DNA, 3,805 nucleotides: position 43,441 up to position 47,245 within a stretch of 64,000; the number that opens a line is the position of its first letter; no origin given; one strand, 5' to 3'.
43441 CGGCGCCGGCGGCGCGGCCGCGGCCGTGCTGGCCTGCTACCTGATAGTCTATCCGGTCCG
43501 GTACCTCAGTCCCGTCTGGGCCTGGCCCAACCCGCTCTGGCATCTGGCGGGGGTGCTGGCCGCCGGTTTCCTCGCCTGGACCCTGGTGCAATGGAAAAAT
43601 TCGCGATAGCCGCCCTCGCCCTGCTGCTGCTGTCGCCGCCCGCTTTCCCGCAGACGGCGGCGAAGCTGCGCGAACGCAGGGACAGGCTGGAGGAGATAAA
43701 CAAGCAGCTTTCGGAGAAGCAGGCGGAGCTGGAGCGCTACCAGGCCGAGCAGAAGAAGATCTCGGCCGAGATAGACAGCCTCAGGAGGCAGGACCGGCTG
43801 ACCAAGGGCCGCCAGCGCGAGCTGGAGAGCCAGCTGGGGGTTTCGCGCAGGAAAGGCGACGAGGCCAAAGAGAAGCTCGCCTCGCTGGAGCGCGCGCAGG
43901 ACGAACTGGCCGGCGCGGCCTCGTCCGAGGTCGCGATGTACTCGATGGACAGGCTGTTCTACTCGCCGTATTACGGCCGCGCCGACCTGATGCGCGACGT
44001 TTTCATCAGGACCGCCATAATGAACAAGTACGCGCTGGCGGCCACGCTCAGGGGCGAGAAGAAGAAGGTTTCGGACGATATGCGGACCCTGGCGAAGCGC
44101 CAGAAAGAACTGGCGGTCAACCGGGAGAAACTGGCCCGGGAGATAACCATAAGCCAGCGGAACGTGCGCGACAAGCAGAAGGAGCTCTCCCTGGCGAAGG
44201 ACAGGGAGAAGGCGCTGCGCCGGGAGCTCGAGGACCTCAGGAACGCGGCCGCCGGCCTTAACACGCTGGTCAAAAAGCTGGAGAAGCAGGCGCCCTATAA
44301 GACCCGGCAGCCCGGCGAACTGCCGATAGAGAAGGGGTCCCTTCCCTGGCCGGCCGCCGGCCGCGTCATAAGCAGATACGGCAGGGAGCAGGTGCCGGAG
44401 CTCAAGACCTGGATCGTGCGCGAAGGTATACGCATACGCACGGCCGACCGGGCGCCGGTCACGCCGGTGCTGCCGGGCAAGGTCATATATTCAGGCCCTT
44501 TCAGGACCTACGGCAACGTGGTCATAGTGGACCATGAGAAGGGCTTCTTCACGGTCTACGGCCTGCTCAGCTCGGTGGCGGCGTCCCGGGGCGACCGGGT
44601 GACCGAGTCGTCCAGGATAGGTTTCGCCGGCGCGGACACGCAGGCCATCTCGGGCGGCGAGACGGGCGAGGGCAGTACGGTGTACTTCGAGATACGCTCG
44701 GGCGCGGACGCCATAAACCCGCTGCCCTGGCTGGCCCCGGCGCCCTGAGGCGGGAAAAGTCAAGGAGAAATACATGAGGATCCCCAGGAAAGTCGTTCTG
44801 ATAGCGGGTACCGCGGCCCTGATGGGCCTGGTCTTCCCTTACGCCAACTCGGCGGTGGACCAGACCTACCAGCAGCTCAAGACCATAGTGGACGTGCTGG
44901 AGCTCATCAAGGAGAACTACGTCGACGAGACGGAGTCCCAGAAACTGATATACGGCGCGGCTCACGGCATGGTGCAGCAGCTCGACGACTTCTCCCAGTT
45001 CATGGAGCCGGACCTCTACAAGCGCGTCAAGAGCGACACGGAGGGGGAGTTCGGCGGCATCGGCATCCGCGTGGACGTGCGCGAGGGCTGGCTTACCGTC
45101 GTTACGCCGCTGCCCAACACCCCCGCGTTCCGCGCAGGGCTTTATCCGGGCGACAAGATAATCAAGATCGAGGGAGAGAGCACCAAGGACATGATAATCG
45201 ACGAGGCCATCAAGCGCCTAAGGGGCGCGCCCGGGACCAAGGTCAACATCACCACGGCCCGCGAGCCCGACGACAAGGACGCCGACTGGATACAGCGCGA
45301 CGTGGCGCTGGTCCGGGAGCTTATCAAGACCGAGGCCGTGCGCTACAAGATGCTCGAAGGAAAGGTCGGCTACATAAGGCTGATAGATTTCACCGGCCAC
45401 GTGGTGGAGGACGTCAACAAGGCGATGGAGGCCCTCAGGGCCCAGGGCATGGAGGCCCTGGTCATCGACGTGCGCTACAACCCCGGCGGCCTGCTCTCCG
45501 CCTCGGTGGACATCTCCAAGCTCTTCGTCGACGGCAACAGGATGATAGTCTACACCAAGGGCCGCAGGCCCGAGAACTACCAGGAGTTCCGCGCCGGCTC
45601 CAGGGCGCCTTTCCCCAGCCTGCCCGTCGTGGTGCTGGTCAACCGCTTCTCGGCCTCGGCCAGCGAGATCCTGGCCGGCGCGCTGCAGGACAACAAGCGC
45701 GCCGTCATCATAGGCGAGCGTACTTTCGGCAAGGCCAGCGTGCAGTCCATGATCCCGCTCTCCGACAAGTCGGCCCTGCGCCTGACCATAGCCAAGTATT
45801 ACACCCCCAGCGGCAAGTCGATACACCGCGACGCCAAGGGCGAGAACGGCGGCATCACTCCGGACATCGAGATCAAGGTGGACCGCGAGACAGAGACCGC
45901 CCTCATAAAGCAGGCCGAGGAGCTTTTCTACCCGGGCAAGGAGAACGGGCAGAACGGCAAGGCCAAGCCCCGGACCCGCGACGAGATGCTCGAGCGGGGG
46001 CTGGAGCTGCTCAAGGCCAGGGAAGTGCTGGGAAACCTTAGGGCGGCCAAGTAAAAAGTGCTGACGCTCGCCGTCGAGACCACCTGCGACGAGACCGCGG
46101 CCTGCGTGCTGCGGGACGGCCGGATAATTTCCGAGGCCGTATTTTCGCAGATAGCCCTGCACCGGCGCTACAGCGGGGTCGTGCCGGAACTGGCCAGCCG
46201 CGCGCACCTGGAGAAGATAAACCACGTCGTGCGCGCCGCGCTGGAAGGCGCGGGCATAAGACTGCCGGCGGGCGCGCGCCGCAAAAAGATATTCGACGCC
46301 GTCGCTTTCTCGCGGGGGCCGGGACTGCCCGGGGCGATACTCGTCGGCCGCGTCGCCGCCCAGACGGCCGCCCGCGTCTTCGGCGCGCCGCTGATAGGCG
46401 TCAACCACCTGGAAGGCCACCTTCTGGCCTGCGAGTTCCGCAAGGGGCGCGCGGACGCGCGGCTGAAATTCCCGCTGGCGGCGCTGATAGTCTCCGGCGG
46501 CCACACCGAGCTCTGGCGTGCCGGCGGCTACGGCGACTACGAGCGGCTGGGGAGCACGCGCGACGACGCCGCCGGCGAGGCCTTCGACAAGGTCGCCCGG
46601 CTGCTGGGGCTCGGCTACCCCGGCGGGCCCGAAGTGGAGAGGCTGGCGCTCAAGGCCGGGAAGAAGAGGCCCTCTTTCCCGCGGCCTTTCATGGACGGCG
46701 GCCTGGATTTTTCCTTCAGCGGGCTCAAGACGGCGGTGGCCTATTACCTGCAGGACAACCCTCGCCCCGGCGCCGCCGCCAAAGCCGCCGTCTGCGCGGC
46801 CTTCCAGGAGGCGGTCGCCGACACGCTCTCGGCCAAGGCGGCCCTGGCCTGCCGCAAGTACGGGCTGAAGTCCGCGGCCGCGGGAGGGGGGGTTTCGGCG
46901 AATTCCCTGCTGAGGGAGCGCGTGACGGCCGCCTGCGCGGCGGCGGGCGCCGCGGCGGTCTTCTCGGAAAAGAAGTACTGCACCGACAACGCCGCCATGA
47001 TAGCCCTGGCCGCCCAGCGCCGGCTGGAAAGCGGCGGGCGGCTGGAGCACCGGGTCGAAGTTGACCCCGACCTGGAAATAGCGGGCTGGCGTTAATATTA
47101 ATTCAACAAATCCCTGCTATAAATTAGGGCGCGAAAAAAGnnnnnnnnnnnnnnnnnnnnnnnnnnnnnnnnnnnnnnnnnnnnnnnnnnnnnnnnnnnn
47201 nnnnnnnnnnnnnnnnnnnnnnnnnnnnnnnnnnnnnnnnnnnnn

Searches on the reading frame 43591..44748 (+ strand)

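Call 97: search_protein_families(library=pfam, proteins=[window:43591-44748:+], max_evalue=0.00001)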
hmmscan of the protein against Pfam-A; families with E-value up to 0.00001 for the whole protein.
window:43591-44748:+ (385 aa): 1 family
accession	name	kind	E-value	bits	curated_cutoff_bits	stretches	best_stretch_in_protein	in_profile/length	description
PF01551.29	Peptidase_M23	-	9.4e-19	67.9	28.7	1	278-377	4-96/96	Peptidase family M23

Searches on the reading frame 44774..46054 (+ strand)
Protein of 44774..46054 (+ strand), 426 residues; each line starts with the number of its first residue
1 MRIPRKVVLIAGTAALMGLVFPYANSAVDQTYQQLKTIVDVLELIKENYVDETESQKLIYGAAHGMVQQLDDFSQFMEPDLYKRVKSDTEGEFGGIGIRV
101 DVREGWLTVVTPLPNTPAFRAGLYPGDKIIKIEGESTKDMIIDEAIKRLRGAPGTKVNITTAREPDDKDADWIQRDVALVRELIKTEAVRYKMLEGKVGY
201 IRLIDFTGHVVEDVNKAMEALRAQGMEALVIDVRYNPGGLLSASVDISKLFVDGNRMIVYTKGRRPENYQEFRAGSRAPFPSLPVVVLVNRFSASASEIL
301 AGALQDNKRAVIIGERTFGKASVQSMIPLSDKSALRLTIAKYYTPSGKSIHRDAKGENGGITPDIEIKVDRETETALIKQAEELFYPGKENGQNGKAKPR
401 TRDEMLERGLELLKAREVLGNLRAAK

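Call 97: search_protein_families(library=pfam, proteins=[window:44774-46054:+], max_evalue=0.00001)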
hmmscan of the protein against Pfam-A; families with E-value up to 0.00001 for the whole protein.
window:44774-46054:+ (426 aa): 5 families
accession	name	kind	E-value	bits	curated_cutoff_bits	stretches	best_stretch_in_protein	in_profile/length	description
PF03572.23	Peptidase_S41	-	2.2e-56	190.4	24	1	197-367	1-165/165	Peptidase family S41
PF22694.1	CtpB_N-like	-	1.4e-09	38.7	27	1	26-78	29-82/85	Activating protease CtpB N-terminal domain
PF17820.7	PDZ_6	-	3.4e-09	36.7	27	1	109-163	2-54/54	PDZ domain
PF13180.12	PDZ_2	-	2.7e-08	34.4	27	1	94-170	1-76/80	PDZ domain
PF00595.29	PDZ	-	3.8e-07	30.8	23.2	1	93-160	9-79/81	PDZ domain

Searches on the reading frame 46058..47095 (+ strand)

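Call 98: search_protein_families(library=pfam, proteins=[window:46058-47095:+], max_evalue=0.001)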
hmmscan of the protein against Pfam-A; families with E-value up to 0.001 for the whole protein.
window:46058-47095:+ (345 aa): 2 families
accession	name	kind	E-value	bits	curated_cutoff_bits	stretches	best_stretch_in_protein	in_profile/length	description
PF00814.31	TsaD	-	1.4e-81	274.5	24.8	1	23-316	2-263/264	tRNA N6-adenosine threonylcarbamoyltransferase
PF22521.2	HypF_C_2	-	6.2e-07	29.9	27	1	224-311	150-235/241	Carbamoyltransferase, Kae1-like Domain, second subdomain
